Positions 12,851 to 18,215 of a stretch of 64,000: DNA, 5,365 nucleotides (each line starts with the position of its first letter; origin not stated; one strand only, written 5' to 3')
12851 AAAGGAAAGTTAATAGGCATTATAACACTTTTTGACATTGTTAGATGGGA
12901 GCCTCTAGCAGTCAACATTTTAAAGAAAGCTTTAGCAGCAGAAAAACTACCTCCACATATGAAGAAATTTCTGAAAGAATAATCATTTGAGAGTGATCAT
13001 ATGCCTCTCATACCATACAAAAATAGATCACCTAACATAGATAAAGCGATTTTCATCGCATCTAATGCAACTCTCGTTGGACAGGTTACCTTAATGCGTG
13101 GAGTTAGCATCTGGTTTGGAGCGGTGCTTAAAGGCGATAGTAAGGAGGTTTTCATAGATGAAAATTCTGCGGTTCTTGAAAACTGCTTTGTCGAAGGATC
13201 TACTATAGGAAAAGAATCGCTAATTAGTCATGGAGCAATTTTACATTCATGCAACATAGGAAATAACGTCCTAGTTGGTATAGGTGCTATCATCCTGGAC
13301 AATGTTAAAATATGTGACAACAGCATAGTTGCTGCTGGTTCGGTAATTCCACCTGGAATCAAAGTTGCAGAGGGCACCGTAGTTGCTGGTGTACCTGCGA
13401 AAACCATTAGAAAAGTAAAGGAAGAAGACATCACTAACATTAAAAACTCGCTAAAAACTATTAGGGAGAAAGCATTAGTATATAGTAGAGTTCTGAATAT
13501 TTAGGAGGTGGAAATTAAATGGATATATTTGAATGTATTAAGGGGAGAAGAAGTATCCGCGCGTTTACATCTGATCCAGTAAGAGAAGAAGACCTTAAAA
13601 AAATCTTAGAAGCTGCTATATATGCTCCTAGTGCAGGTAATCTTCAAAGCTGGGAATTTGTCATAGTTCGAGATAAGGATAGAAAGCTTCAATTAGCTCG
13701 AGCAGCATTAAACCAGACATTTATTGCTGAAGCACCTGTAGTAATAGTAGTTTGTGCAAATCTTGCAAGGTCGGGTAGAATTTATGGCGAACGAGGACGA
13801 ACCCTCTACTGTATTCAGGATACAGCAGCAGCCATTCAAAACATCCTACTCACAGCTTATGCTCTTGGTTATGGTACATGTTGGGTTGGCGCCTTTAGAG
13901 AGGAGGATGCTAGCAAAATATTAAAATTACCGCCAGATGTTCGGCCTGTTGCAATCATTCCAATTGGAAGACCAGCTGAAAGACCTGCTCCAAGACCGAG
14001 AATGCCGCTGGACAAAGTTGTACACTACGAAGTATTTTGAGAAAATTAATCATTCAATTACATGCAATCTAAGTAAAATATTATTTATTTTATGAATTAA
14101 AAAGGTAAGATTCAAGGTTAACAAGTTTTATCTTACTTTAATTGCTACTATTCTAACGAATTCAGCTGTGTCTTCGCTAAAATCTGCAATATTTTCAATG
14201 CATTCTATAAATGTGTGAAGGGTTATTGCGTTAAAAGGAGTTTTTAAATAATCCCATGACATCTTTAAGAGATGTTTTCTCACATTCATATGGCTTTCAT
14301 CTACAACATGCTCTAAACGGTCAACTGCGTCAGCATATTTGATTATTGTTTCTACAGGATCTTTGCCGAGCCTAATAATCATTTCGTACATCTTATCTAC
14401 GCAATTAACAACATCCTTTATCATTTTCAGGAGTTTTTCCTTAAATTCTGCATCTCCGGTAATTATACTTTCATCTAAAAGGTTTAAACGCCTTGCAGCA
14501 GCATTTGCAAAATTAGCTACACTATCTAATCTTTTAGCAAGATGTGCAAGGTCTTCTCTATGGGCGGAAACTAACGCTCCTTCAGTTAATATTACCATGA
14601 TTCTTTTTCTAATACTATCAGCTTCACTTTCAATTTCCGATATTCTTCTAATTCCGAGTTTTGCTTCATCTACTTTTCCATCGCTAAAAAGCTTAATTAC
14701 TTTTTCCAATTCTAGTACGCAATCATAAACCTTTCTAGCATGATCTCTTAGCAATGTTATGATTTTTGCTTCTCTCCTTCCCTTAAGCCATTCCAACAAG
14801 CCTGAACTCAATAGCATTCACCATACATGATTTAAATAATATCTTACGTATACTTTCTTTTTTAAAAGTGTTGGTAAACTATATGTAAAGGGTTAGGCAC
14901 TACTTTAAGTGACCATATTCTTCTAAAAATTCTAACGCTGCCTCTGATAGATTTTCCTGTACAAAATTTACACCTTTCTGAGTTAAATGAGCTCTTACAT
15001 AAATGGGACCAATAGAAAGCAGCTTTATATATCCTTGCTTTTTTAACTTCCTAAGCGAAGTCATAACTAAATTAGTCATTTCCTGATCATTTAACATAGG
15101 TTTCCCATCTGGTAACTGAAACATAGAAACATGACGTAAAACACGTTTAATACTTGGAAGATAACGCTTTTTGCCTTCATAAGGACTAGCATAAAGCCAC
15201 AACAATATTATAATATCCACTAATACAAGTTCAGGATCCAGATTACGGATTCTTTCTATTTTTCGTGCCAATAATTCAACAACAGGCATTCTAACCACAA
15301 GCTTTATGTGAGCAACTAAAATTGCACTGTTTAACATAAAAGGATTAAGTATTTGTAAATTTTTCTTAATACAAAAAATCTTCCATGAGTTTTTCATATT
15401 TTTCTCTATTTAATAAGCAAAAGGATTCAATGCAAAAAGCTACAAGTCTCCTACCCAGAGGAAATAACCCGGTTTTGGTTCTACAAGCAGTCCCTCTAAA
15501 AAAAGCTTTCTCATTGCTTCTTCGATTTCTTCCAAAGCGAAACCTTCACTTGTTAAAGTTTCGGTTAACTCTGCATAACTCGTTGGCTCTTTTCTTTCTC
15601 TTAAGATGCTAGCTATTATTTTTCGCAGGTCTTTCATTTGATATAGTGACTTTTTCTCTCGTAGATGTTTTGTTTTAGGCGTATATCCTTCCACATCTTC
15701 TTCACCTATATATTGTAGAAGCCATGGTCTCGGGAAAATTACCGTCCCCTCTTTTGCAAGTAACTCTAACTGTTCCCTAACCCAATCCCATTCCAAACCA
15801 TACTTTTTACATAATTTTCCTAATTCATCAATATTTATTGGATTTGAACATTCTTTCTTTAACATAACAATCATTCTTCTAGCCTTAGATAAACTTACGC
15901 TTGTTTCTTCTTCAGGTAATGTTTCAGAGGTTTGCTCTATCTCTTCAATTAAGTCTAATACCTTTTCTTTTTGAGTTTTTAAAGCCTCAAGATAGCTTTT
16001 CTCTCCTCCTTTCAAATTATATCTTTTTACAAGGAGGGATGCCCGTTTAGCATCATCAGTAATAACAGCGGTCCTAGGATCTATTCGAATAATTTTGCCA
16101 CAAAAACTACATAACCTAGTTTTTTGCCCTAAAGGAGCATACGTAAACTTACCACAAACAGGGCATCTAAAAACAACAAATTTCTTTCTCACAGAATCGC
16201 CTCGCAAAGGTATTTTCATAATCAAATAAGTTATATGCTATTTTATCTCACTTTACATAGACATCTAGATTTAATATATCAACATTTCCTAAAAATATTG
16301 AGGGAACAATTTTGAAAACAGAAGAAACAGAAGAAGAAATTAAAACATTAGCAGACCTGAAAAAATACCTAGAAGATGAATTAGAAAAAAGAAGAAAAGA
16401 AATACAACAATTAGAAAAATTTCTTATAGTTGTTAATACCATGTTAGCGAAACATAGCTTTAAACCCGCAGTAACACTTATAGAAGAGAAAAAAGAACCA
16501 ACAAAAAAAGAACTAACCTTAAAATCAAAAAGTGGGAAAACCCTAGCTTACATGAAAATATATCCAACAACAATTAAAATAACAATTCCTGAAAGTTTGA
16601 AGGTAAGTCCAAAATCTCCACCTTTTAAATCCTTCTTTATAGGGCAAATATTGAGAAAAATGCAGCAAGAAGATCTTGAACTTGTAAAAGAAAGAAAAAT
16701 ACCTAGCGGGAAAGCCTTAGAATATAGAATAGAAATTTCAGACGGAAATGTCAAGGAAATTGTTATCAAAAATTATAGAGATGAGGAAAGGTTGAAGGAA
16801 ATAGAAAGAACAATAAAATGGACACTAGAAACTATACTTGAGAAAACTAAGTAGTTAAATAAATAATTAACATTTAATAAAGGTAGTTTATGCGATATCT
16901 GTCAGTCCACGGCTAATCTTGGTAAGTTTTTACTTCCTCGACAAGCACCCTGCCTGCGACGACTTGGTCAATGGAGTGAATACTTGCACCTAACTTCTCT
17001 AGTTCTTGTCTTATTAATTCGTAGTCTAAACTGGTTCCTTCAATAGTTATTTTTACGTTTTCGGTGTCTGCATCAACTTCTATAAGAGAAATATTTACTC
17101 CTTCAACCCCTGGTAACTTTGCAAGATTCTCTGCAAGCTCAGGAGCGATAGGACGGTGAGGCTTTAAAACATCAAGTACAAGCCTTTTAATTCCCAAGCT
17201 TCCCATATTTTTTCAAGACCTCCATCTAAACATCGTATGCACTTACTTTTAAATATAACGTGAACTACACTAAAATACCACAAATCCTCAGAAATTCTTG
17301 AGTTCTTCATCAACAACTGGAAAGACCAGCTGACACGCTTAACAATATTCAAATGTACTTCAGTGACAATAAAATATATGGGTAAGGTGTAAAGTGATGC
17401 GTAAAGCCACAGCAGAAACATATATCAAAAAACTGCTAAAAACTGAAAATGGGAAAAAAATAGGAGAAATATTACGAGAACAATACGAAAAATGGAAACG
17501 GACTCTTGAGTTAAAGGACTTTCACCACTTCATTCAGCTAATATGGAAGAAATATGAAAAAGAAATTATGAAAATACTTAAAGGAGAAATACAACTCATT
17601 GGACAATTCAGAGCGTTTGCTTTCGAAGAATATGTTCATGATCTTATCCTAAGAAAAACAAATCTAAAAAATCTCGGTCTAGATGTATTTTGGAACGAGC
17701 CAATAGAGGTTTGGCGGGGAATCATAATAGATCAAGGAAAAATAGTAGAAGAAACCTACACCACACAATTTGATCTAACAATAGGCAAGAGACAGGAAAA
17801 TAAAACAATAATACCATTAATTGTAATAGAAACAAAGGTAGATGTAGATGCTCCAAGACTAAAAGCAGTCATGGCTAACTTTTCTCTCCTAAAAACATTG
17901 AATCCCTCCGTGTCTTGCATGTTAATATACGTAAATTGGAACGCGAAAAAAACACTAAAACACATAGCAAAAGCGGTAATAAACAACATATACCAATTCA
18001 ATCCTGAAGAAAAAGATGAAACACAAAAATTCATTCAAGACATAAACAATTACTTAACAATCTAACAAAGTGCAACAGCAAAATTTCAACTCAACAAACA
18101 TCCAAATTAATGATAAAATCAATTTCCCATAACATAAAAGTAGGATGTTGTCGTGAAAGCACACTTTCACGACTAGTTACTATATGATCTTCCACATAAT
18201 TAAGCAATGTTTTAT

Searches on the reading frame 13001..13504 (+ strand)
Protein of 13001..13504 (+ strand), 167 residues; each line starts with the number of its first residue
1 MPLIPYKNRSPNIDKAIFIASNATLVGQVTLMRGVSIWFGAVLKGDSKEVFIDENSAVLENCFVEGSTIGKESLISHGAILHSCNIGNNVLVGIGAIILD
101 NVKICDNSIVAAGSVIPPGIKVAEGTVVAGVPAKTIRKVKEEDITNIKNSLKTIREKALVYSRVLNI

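Call 13: search_protein_families(library=pfam, proteins=[window:13001-13504:+], max_evalue=0.0001)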
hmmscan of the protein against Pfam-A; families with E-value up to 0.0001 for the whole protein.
window:13001-13504:+ (167 aa): 2 families
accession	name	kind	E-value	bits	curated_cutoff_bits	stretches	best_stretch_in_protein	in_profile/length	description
PF00132.30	Hexapep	-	7.5e-15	54.4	27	1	84-116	2-34/36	Bacterial transferase hexapeptide (six repeats)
PF25084.1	LbH_EIF2B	-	5.5e-09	36.4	54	1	48-127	8-104/105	EIF2B subunit epsilon LbH domain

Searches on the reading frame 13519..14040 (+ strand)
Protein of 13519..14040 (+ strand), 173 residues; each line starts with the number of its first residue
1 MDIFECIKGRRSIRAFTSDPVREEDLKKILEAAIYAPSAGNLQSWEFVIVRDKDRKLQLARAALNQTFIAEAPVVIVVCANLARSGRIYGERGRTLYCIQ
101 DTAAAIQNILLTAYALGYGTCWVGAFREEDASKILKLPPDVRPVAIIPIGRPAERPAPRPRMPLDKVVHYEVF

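Call 13: search_protein_families(library=pfam, proteins=[window:13519-14040:+], max_evalue=0.0001)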
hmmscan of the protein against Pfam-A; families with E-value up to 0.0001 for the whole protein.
window:13519-14040:+ (173 aa): 2 families
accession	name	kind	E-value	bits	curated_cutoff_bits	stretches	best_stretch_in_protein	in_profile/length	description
PF00881.29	Nitroreductase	-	1.2e-38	133.3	23.5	2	7-66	1-60/167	Nitroreductase family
PF14512.11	TM1586_NiRdase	-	6.5e-18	65.6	27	2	107-171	89-152/215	Putative TM nitroreductase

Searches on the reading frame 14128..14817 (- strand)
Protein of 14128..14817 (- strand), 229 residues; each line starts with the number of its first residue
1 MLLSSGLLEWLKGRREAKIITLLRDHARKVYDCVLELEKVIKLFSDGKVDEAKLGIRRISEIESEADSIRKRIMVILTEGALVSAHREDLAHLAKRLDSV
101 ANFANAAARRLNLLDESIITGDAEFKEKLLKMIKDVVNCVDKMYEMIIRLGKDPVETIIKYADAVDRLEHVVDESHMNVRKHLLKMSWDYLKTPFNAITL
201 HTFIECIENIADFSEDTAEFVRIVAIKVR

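Call 14: search_protein_families(library=pfam, proteins=[window:14128-14817:-], max_evalue=0.0001)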
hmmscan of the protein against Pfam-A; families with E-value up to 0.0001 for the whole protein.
window:14128-14817:- (229 aa): 2 families
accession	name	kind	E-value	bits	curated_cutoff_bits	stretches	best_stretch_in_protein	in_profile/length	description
PF01865.21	PhoU_div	-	3.5e-28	98.9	24.4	1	21-226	11-213/214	Protein of unknown function DUF47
PF01895.24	PhoU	-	6e-07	30.2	23.5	1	129-221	1-89/89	PhoU domain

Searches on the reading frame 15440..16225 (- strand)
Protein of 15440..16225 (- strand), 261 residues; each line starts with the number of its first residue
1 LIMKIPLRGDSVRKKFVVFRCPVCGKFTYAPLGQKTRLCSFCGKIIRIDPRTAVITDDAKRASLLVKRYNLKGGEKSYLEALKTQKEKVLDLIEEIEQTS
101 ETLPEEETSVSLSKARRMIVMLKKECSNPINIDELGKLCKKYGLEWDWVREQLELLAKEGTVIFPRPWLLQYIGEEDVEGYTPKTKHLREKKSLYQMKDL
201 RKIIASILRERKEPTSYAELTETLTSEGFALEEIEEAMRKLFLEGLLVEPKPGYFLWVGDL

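Call 14: search_protein_families(library=pfam, proteins=[window:15440-16225:-], max_evalue=0.0001)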
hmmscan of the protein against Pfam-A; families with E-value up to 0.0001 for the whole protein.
window:15440-16225:- (261 aa): 1 family
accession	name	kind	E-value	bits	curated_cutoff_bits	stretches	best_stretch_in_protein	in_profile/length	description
PF09082.15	DUF1922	-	9.7e-09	35.7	30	1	15-68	1-53/56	Domain of unknown function (DUF1922)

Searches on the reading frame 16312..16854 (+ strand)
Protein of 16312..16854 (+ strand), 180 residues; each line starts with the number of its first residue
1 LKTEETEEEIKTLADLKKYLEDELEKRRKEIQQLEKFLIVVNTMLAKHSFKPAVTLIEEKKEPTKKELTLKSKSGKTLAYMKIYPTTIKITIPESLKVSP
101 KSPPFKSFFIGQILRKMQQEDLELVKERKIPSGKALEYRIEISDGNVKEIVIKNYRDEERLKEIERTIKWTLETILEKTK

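Call 14: search_protein_families(library=pfam, proteins=[window:16312-16854:+], max_evalue=0.0001)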
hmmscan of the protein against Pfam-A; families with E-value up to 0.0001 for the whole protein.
window:16312-16854:+ (180 aa): 0 families

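Call 58: search_protein_families(library=pfam, proteins=[window:16312-16854:+], max_evalue=1)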
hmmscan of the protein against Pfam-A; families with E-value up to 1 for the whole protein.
window:16312-16854:+ (180 aa): 5 families
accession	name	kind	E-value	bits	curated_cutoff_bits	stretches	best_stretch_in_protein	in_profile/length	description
PF16566.10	CREPT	-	0.003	18.1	29.3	1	4-49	51-96/147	Cell-cycle alteration and expression-elevated protein in tumour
PF16144.10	DUF4852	-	0.094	13.2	22.8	1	11-60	25-74/116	Domain of unknown function (DUF4852)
PF09311.16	Rab5-bind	-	0.12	12.3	33.6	1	4-43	19-58/307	Rabaptin-like protein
PF10779.14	XhlA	-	0.33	11.6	34.7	1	158-176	38-56/67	Haemolysin XhlA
PF05190.23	MutS_IV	-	0.64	10.8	22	0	116-177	25-84/92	MutS family domain IV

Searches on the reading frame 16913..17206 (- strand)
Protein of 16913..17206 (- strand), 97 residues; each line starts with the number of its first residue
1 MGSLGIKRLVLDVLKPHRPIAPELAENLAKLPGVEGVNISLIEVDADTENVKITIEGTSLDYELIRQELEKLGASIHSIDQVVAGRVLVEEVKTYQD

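Call 58: search_protein_families(library=pfam, proteins=[window:16913-17206:-], max_evalue=1)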
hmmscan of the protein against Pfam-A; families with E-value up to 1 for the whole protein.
window:16913-17206:- (97 aa): 6 families
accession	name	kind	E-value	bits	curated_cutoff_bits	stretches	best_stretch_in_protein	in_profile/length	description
PF02680.19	DUF211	-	5.6e-37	126.2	22.1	1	6-92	2-88/89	Uncharacterized ArCR, COG1888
PF00403.32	HMA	-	0.0029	18.4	24.8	1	26-73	18-60/62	Heavy-metal-associated domain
PF01842.31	ACT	-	0.062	13.5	27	1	36-73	25-65/66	ACT domain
PF13710.12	ACT_5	-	0.13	12.6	27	0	36-72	17-56/62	ACT domain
PF05137.18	PilN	-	0.16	12.4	22.8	1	35-75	12-48/78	Fimbrial assembly protein (PilN)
PF24638.1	KH_DEAH11_1st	-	0.2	12.3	27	0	20-72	13-64/65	DEAH11 eukaryotic type KH-domain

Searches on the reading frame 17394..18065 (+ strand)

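Call 14: search_protein_families(library=pfam, proteins=[window:17394-18065:+], max_evalue=0.0001)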
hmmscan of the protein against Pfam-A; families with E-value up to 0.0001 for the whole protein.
window:17394-18065:+ (223 aa): 0 families

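Call 58: search_protein_families(library=pfam, proteins=[window:17394-18065:+], max_evalue=1)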
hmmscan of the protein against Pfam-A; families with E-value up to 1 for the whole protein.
window:17394-18065:+ (223 aa): 2 families
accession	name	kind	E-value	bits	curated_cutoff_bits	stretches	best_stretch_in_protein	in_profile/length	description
PF08147.17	DBP10CT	-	0.02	15.6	27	1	8-36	36-65/66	DBP10CT (NUC160) domain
PF07299.16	EF-G-binding_N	-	0.055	14.4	27.1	1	179-219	21-61/83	Elongation factor G-binding protein, N-terminal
